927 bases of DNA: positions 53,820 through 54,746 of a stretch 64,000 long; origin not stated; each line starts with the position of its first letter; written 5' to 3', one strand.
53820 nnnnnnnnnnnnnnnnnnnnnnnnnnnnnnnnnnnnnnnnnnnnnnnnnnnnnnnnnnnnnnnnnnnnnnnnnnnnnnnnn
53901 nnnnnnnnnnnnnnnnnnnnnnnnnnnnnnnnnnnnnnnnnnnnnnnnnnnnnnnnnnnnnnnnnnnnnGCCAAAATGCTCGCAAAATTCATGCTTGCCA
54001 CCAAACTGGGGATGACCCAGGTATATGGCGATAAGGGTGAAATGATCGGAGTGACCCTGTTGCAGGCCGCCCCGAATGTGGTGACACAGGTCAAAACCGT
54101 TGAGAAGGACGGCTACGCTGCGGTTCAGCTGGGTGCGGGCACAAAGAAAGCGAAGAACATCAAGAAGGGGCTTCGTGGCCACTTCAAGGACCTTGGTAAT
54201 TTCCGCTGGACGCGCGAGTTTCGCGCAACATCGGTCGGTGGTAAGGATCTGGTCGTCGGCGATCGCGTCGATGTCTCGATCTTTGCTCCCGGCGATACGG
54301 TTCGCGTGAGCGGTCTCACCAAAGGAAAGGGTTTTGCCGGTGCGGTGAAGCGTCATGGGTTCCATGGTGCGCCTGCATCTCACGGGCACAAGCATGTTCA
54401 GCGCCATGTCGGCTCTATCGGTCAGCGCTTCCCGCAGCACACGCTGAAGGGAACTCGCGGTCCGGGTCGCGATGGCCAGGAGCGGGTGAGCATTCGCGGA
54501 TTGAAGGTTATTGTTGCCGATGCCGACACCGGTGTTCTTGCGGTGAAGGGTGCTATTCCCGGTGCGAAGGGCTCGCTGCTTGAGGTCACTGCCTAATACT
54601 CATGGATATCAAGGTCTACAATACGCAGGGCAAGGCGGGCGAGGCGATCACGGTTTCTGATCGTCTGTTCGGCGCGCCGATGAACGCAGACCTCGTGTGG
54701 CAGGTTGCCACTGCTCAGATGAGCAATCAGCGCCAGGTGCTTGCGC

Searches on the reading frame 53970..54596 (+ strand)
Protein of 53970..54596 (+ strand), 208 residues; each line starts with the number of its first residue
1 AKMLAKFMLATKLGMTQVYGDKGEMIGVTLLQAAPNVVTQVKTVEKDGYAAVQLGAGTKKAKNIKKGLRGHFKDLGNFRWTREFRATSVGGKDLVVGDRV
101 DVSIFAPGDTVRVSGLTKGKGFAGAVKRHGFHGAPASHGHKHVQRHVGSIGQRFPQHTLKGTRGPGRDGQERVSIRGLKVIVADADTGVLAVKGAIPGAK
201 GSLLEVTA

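Call 40: find_homologous_proteins(query=window:53970-54596:+)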
Query window:53970-54596:+ (208 aa): 7841 proteins with E <= 0.001 among 8000 candidates; the best 120 are listed.
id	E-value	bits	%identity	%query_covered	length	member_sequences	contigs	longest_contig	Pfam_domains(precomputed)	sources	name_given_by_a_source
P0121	2.2e-128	444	100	99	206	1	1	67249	PF00297.29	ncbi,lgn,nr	ncbi:MAG: 50S ribosomal protein L3 [Candidatus Yanofskybacteria bacterium]|nr:50S ribosomal protein 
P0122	1.8e-114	399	87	100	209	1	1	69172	PF00297.29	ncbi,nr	ncbi:MAG: 50S ribosomal protein L3 [Candidatus Yanofskybacteria bacterium]|nr:50S ribosomal protein 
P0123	2.4e-114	398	87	100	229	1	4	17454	PF00297.29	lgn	-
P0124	1.5e-107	376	82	100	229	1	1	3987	PF00297.29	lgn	-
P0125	3.0e-106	372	80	100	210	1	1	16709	PF00297.29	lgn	-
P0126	3.2e-106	372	83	97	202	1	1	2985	PF00297.29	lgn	-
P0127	3.0e-105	368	80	100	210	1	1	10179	PF00297.29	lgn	-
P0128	3.6e-105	368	80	100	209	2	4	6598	PF00297.29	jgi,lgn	jgi:large subunit ribosomal protein L3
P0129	1.5e-104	366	80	98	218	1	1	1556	PF00297.29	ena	-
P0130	2.2e-104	366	80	99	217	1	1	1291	PF00297.29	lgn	-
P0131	3.8e-104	365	79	100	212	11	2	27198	PF00297.29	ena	-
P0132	5.3e-104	364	79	100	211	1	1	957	PF00297.29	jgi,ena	-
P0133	1.3e-103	363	77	100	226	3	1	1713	PF00297.29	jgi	-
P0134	1.5e-103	363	78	98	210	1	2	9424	PF00297.29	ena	-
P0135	2.0e-103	363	80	100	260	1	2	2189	PF00297.29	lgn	-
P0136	3.4e-103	362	81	100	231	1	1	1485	PF00297.29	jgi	jgi:large subunit ribosomal protein L3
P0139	4.3e-102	358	77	98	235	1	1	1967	PF00297.29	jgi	jgi:large subunit ribosomal protein L3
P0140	4.3e-102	358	78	100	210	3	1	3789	PF00297.29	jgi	jgi:large subunit ribosomal protein L3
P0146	1.5e-100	353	78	100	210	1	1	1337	PF00297.29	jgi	jgi:large subunit ribosomal protein L3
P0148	6.3e-100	351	81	93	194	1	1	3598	PF00297.29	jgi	jgi:large subunit ribosomal protein L3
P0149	6.3e-100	351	75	100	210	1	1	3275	PF00297.29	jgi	jgi:large subunit ribosomal protein L3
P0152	1.2e-99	350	75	100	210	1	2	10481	PF00297.29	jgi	jgi:large subunit ribosomal protein L3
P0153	1.2e-99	350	76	99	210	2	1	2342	PF00297.29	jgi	jgi:large subunit ribosomal protein L3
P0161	1.5e-98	347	75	100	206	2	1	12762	PF00297.29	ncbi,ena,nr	ncbi:MAG TPA: 50S ribosomal protein L3 [Candidatus Paceibacterota bacterium]|nr:50S ribosomal protei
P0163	3.2e-98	346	75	98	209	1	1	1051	PF00297.29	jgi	jgi:large subunit ribosomal protein L3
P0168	1.2e-97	344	72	100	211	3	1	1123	PF00297.29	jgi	jgi:large subunit ribosomal protein L3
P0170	1.5e-97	343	74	98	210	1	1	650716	PF00297.29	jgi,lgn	jgi:large subunit ribosomal protein L3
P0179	4.2e-93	329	72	100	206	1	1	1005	PF00297.29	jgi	jgi:large subunit ribosomal protein L3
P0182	1.2e-92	327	71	100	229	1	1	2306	PF00297.29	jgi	jgi:large subunit ribosomal protein L3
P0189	4.0e-92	326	72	99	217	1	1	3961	PF00297.29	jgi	jgi:large subunit ribosomal protein L3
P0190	1.0e-91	324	71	100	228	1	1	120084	PF00297.29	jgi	jgi:large subunit ribosomal protein L3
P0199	6.1e-87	309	70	100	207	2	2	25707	PF00297.29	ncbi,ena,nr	ncbi:MAG TPA: 50S ribosomal protein L3 [Candidatus Paceibacterota bacterium]|nr:50S ribosomal protei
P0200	5.8e-85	302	67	100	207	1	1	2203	PF00297.29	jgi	jgi:large subunit ribosomal protein L3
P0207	3.2e-75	270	61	98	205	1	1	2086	PF00297.29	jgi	jgi:large subunit ribosomal protein L3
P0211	1.6e-74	268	56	99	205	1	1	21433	PF00297.29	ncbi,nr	ncbi:MAG: 50S ribosomal protein L3 [Candidatus Yanofskybacteria bacterium]|nr:50S ribosomal protein 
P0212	2.4e-74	268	60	98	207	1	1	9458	PF00297.29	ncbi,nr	ncbi:MAG: 50S ribosomal protein L3 [Candidatus Yanofskybacteria bacterium]|nr:50S ribosomal protein 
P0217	1.3e-73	265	59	97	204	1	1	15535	PF00297.29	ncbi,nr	ncbi:MAG: 50S ribosomal protein L3 [Candidatus Yanofskybacteria bacterium]|nr:50S ribosomal protein 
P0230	2.1e-72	261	62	98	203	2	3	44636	PF00297.29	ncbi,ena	ncbi:MAG: 50S ribosomal protein L3 [Patescibacteria group bacterium]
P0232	3.2e-72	261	61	98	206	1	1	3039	PF00297.29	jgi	jgi:large subunit ribosomal protein L3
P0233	4.1e-72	260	61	99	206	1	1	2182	PF00297.29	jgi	jgi:large subunit ribosomal protein L3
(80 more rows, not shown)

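Call 41: find_encoding_contigs(protein=P0121, flank=10000, max_places=6)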
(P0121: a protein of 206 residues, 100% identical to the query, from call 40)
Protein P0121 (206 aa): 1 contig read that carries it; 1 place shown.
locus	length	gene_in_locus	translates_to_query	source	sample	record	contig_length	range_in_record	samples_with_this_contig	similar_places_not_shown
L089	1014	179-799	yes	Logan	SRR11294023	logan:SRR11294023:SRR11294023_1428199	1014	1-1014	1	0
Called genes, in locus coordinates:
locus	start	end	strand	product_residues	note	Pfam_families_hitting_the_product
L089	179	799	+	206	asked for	PF00297:Ribosomal_L3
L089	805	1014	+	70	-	?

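Call 42: find_encoding_contigs(protein=P0122, flank=10000, max_places=4)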
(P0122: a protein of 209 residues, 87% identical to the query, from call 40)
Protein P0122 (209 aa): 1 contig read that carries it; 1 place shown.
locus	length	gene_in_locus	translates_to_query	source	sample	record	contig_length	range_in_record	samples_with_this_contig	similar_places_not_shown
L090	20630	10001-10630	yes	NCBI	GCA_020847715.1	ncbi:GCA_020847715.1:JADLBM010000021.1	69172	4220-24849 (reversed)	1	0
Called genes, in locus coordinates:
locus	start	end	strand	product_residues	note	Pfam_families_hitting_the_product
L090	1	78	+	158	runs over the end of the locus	PF00177:Ribosomal_S7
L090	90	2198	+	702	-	PF00009:GTP_EFTU, PF22042:EF-G_D2, PF03144:GTP_EFTU_D2, PF14492:EFG_III, PF16658:RF3_C (weak), PF03764:EFG_IV, PF00679:EFG_C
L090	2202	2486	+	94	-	-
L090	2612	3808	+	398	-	PF00009:GTP_EFTU, PF03144:GTP_EFTU_D2, PF03143:GTP_EFTU_D3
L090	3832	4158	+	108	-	PF00338:Ribosomal_S10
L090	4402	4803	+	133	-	-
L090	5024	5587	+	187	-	-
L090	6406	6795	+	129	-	-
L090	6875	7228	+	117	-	-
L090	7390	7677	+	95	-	-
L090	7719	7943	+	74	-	-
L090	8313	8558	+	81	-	-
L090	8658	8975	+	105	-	-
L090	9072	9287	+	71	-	-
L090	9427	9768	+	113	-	-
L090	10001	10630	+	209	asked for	PF00297:Ribosomal_L3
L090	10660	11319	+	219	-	PF00573:Ribosomal_L4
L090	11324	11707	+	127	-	PF00276:Ribosomal_L23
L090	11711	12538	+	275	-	PF00181:Ribosomal_L2_N, PF03947:Ribosomal_L2_C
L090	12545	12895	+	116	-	PF00203:Ribosomal_S19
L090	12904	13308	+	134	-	PF00237:Ribosomal_L22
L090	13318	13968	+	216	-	PF07650:KH_2, PF00189:Ribosomal_S3_C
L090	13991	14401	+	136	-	PF00252:Ribosomal_L16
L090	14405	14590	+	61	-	PF00831:Ribosomal_L29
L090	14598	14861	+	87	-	PF00366:Ribosomal_S17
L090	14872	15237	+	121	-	PF00238:Ribosomal_L14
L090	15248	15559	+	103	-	PF00467:KOW (weak), PF17136:ribosomal_L24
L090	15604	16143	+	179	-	PF00281:Ribosomal_L5, PF00673:Ribosomal_L5_C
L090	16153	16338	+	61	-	PF00253:Ribosomal_S14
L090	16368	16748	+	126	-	PF00410:Ribosomal_S8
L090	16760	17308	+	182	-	PF00347:Ribosomal_L6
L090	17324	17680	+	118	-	PF00861:Ribosomal_L18p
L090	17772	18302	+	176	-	PF00333:Ribosomal_S5, PF03719:Ribosomal_S5_C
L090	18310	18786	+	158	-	PF00828:Ribosomal_L27A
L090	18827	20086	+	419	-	PF00344:SecY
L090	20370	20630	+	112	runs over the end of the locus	-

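Call 43: find_encoding_contigs(protein=P0123, flank=10000, max_places=4)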
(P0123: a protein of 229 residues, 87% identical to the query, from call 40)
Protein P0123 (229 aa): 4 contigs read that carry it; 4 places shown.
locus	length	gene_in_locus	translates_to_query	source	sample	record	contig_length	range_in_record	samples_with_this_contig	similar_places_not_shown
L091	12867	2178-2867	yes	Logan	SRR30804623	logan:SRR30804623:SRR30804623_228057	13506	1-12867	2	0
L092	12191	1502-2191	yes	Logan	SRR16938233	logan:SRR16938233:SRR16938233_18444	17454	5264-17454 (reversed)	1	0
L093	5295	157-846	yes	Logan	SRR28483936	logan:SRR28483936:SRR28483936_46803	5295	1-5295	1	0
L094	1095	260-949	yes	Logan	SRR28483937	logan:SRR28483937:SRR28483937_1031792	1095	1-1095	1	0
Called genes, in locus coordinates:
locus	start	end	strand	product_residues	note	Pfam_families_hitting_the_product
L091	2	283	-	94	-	?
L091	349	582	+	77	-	-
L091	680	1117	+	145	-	-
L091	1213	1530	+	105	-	-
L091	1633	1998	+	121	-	-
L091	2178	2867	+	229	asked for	PF00297:Ribosomal_L3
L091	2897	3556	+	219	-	PF00573:Ribosomal_L4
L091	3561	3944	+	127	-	PF00276:Ribosomal_L23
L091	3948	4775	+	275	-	PF00181:Ribosomal_L2_N, PF03947:Ribosomal_L2_C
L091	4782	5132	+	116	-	PF00203:Ribosomal_S19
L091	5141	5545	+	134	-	PF00237:Ribosomal_L22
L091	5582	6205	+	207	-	PF07650:KH_2, PF00189:Ribosomal_S3_C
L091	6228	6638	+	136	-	PF00252:Ribosomal_L16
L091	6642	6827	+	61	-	PF00831:Ribosomal_L29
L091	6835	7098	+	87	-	PF00366:Ribosomal_S17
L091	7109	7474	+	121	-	PF00238:Ribosomal_L14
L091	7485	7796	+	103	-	PF00467:KOW (weak), PF17136:ribosomal_L24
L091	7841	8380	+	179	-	PF00281:Ribosomal_L5, PF00673:Ribosomal_L5_C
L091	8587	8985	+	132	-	PF00410:Ribosomal_S8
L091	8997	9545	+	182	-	PF00347:Ribosomal_L6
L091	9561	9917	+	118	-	PF00861:Ribosomal_L18p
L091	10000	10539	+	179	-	PF00333:Ribosomal_S5, PF03719:Ribosomal_S5_C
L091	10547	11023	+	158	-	PF00828:Ribosomal_L27A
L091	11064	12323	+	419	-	PF00344:SecY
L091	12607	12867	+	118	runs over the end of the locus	-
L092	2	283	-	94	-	?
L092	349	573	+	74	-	-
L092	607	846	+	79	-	-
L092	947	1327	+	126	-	-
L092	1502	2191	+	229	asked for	PF00297:Ribosomal_L3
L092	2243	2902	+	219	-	PF00573:Ribosomal_L4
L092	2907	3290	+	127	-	PF00276:Ribosomal_L23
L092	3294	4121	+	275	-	PF00181:Ribosomal_L2_N, PF03947:Ribosomal_L2_C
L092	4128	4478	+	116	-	PF00203:Ribosomal_S19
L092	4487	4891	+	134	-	PF00237:Ribosomal_L22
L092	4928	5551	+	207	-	PF07650:KH_2, PF00189:Ribosomal_S3_C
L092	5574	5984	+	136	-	PF00252:Ribosomal_L16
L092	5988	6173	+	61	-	PF00831:Ribosomal_L29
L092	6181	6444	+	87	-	PF00366:Ribosomal_S17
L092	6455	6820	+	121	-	PF00238:Ribosomal_L14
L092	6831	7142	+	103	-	PF00467:KOW (weak), PF17136:ribosomal_L24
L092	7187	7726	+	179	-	PF00281:Ribosomal_L5, PF00673:Ribosomal_L5_C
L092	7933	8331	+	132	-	PF00410:Ribosomal_S8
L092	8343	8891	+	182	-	PF00347:Ribosomal_L6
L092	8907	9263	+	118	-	PF00861:Ribosomal_L18p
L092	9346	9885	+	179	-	PF00333:Ribosomal_S5, PF03719:Ribosomal_S5_C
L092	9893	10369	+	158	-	PF00828:Ribosomal_L27A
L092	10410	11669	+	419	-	PF00344:SecY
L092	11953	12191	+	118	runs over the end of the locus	-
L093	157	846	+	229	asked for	PF00297:Ribosomal_L3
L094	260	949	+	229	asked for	PF00297:Ribosomal_L3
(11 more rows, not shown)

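Call 51: search_protein_families(library=pfam, proteins=[L090:4402-4803:+, L090:5024-5587:+, L090:6406-6795:+, L090:6875-7228:+, L090:7719-7943:+, L090:8658-8975:+, L090:9072-9287:+, L090:9427-9768:+, L090:20370-20630:+], max_evalue=0.05)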
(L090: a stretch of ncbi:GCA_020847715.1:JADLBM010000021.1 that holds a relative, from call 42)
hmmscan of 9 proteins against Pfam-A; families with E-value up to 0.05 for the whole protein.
L090:4402-4803:+ (133 aa): 1 family
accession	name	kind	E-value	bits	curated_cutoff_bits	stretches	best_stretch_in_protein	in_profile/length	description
PF09976.15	TPR_21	-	0.019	15.2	25.5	1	13-56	2-45/193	Tetratricopeptide repeat-like domain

L090:5024-5587:+ (187 aa): 2 families
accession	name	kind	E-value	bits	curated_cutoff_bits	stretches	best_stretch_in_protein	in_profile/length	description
PF10669.14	Phage_Gp23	-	0.011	16.6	29.3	0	7-71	25-86/120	Protein gp23 (Bacteriophage A118)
PF09592.15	DUF2031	-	0.028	14.4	27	1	30-124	110-201/227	Protein of unknown function (DUF2031)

L090:6406-6795:+ (129 aa): 0 families

L090:6875-7228:+ (117 aa): 0 families

L090:7719-7943:+ (74 aa): 0 families

L090:8658-8975:+ (105 aa): 0 families

L090:9072-9287:+ (71 aa): 0 families

L090:9427-9768:+ (113 aa): 0 families

L090:20370-20630:+ (87 aa): 2 families
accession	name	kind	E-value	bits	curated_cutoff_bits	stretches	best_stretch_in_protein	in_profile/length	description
PF02699.20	YajC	-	0.03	14.6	28.2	1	8-50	33-73/78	Preprotein translocase subunit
PF05899.18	Cupin_3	-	0.032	14.4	23.5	0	35-72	35-72/74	EutQ-like cupin domain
